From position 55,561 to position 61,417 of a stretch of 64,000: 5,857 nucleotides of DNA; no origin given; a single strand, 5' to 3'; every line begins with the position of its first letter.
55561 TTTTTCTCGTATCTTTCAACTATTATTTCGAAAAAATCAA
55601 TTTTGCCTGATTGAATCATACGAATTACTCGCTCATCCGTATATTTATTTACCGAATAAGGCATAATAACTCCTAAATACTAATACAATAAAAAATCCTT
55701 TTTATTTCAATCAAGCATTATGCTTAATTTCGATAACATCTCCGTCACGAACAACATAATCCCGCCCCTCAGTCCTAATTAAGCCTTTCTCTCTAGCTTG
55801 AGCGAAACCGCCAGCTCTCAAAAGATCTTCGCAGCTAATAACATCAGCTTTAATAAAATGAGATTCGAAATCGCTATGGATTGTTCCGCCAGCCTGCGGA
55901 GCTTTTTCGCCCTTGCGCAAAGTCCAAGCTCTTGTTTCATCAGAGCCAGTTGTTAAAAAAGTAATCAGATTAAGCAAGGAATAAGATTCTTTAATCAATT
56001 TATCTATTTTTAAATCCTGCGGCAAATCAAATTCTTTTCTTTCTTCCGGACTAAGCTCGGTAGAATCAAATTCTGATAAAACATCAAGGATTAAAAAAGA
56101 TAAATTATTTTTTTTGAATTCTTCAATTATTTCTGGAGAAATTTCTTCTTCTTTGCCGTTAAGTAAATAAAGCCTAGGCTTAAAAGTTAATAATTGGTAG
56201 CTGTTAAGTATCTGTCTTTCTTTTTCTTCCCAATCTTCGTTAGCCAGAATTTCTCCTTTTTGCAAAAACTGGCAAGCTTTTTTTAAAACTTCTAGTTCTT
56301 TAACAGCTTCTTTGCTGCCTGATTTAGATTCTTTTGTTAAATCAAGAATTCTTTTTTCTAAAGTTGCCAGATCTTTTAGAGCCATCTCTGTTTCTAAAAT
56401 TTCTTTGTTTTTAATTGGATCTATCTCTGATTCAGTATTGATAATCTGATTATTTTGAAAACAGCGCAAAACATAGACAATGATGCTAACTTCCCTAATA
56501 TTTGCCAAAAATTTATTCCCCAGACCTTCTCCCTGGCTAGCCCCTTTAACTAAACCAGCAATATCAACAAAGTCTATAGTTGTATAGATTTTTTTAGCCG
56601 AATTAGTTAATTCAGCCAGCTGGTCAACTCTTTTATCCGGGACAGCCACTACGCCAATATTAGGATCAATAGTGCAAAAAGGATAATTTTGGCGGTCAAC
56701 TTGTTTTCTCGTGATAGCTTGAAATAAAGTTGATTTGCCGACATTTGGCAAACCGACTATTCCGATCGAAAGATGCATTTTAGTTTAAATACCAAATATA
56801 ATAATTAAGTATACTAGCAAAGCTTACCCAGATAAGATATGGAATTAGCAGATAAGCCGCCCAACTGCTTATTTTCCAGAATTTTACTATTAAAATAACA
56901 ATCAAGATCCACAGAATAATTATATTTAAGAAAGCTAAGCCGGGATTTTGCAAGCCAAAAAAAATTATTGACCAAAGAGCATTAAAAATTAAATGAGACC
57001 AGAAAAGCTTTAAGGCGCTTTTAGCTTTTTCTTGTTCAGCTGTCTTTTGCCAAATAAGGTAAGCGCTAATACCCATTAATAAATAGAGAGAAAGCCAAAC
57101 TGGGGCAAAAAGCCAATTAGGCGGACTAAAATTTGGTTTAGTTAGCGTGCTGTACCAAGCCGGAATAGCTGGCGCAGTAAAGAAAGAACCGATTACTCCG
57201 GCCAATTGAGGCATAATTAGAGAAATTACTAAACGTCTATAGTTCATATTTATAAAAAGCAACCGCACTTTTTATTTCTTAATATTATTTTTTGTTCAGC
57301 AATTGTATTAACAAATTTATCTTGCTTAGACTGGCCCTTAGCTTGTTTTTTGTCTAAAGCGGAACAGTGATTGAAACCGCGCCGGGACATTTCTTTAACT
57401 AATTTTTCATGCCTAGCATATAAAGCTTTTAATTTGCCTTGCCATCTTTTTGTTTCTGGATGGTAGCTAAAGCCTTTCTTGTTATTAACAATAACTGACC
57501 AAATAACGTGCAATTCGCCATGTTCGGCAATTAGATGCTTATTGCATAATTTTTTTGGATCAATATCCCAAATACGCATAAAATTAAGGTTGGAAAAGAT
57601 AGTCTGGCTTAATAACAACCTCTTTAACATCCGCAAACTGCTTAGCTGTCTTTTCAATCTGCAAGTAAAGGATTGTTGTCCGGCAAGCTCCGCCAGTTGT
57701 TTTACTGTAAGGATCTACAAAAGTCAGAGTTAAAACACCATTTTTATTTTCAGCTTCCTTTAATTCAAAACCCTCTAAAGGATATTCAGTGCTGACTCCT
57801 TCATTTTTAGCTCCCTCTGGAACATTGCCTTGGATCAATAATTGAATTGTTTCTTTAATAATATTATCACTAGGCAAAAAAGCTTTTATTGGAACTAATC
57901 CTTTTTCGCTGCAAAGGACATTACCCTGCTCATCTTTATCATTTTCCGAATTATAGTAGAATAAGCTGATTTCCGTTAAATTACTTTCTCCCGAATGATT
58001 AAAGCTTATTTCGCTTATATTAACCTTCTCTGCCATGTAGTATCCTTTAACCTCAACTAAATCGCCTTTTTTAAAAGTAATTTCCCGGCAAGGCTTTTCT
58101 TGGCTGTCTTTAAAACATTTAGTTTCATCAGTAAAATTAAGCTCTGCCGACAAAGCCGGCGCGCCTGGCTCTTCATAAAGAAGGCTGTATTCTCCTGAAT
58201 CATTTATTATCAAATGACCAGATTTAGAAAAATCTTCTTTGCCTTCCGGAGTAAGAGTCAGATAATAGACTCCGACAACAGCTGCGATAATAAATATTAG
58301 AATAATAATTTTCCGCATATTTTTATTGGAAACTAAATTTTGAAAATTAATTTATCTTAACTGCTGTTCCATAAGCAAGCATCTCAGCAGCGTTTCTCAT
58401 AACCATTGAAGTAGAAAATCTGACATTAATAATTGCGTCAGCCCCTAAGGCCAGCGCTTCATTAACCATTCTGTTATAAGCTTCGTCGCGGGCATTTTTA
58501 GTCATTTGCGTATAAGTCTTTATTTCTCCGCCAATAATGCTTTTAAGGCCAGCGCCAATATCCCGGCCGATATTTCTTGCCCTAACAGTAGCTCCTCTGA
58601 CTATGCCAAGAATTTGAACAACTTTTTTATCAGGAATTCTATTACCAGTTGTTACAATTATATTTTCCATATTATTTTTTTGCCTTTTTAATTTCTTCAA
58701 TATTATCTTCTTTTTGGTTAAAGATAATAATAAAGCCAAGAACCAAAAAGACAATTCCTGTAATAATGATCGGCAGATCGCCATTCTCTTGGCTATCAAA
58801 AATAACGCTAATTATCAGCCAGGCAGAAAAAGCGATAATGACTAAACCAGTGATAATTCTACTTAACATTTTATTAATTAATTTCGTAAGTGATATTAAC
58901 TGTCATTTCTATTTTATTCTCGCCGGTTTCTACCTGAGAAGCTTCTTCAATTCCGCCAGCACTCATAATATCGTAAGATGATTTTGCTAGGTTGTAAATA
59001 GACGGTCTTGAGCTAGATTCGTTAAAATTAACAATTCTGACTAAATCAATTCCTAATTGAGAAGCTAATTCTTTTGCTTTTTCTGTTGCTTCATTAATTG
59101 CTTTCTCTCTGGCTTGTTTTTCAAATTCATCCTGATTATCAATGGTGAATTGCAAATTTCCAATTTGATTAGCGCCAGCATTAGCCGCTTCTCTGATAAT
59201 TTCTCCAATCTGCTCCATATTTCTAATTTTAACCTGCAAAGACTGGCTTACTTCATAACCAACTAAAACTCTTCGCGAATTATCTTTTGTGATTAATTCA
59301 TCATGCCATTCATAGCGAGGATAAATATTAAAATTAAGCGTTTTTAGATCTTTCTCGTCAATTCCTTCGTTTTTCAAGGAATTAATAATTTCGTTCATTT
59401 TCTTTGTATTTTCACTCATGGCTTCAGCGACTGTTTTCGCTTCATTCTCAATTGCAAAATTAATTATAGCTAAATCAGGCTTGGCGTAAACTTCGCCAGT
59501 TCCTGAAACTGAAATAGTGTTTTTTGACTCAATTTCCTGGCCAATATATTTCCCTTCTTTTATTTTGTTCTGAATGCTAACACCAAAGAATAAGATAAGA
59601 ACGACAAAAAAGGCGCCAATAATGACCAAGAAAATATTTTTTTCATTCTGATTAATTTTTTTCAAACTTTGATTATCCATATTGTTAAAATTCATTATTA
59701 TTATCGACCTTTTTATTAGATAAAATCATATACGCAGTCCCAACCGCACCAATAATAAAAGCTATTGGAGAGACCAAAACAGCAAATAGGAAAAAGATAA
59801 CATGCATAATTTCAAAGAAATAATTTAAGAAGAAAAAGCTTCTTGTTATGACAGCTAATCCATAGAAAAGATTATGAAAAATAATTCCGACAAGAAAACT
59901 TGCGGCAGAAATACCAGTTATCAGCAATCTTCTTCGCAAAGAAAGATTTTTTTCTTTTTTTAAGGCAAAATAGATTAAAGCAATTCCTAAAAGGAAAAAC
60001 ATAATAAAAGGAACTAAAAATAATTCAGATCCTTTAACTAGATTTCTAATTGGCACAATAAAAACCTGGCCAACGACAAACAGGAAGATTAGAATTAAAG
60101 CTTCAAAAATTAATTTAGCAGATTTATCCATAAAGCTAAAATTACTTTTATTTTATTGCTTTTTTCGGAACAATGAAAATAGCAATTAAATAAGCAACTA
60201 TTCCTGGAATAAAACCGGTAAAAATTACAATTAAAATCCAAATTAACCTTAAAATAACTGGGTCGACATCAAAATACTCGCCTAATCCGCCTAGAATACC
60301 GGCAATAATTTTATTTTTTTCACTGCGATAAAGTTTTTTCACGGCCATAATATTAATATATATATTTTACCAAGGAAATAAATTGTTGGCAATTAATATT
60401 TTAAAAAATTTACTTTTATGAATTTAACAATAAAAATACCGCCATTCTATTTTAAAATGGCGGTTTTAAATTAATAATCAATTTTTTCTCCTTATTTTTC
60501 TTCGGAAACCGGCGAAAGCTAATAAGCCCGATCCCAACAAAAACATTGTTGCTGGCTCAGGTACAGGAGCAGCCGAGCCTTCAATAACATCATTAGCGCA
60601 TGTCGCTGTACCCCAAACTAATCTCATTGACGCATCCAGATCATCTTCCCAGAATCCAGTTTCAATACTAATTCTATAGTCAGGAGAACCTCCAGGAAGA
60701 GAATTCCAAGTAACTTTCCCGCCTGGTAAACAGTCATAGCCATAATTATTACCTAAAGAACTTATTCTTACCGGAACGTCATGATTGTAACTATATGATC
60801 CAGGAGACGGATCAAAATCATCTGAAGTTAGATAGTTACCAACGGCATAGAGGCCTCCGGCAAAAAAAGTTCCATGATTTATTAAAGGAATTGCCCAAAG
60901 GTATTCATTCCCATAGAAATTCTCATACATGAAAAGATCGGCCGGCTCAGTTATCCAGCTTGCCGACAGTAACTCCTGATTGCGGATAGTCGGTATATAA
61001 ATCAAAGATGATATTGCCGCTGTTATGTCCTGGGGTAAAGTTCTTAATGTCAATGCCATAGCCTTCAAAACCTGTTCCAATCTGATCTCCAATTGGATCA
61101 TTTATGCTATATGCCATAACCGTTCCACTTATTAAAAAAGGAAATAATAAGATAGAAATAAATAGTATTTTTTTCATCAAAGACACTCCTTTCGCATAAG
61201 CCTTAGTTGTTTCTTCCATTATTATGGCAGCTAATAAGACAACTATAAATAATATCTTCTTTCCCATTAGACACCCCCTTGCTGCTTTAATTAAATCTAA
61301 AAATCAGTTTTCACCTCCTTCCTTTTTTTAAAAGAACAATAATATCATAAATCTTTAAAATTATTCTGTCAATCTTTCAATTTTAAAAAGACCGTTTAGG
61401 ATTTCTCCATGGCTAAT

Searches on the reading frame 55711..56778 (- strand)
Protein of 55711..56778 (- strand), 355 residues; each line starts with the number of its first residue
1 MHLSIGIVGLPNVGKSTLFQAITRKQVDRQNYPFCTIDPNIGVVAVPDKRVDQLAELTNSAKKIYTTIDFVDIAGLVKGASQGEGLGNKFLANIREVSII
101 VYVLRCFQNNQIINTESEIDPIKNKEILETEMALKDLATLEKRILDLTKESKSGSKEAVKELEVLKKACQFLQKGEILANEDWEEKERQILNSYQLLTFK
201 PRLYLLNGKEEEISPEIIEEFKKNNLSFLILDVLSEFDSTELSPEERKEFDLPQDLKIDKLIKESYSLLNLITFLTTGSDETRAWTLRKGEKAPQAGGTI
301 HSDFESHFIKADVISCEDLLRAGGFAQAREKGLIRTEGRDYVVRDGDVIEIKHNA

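Call 21: find_encoding_contigs(protein=window:55711-56778:-, flank=10000, max_places=3)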
Protein window:55711-56778:- (355 aa): 3 contigs read that carry it; 1 place shown.
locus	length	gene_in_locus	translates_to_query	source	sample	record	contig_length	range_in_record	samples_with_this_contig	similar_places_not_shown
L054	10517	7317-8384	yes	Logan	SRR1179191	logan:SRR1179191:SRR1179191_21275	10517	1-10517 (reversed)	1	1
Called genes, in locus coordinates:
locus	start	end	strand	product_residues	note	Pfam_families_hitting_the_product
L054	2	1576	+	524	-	?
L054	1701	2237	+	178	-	PF00254:FKBP_C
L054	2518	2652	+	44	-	-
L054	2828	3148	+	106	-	-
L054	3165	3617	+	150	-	PF07589:PEP_exosort_dom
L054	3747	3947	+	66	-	PF04024:PspC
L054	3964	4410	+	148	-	-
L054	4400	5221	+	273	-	PF04402:SIMPL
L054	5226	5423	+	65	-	-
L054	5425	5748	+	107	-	PF01906:YbjQ_1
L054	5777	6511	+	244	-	PF10646:Germane (weak)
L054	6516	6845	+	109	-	PF03013:Pyr_excise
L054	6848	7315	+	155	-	PF03073:TspO_MBR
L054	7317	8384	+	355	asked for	PF01926:MMR_HSR1, PF02421:FeoB_N (weak), PF06071:YchF-GTPase_C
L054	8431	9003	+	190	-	PF04542:Sigma70_r2, PF08281:Sigma70_r4_2, PF04545:Sigma70_r4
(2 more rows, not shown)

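Call 24: list_cluster_members(proteins=[P0001, P0002, window:55711-56778:-, window:60478-60930:-, window:60947-61267:-])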
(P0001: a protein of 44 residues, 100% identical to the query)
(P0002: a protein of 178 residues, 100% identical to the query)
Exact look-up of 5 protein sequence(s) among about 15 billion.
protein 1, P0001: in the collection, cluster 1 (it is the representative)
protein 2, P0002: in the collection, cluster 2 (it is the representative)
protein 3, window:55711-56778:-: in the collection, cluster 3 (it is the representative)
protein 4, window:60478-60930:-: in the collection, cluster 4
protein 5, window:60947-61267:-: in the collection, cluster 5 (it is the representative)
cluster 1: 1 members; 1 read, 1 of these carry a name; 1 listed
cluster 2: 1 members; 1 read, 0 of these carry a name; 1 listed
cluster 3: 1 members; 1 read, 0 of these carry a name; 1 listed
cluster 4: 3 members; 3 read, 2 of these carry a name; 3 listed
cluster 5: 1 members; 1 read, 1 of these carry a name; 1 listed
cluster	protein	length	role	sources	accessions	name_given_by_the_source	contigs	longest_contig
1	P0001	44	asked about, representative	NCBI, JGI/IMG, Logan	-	hypothetical protein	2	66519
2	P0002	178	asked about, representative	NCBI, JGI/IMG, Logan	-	-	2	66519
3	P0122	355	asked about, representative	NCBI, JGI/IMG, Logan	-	-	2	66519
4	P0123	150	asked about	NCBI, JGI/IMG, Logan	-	-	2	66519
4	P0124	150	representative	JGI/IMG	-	hypothetical protein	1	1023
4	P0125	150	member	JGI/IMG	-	hypothetical protein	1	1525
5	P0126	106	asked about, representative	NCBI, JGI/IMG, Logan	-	hypothetical protein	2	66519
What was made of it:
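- Tried and rejected: Cluster look-up gave no organism names (call 24).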

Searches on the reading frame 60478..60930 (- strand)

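Call 36: search_protein_families(library=pfam, proteins=[window:60478-60930:-], max_evalue=10)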
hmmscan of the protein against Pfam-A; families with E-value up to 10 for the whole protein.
window:60478-60930:- (150 aa): 2 families
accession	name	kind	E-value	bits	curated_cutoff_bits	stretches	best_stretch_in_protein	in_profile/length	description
PF07589.16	PEP-CTERM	-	2.7e-08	34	20.7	1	122-144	1-23/24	PEP-CTERM motif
PF18205.6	VPDSG-CTERM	-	0.0016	18.7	25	1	128-146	8-26/26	VPDSG-CTERM motif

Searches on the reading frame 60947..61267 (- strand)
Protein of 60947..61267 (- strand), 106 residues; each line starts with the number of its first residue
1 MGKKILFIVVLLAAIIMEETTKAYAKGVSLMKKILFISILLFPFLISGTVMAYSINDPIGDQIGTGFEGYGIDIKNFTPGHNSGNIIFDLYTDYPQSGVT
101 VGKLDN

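Call 36: search_protein_families(library=pfam, proteins=[window:60947-61267:-], max_evalue=10)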
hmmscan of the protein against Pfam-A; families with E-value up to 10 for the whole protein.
window:60947-61267:- (106 aa): 1 family
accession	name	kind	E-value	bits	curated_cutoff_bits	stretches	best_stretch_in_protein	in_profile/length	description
PF04911.17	ATP-synt_J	-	0.22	11.5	24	1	41-56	10-25/51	ATP synthase j chain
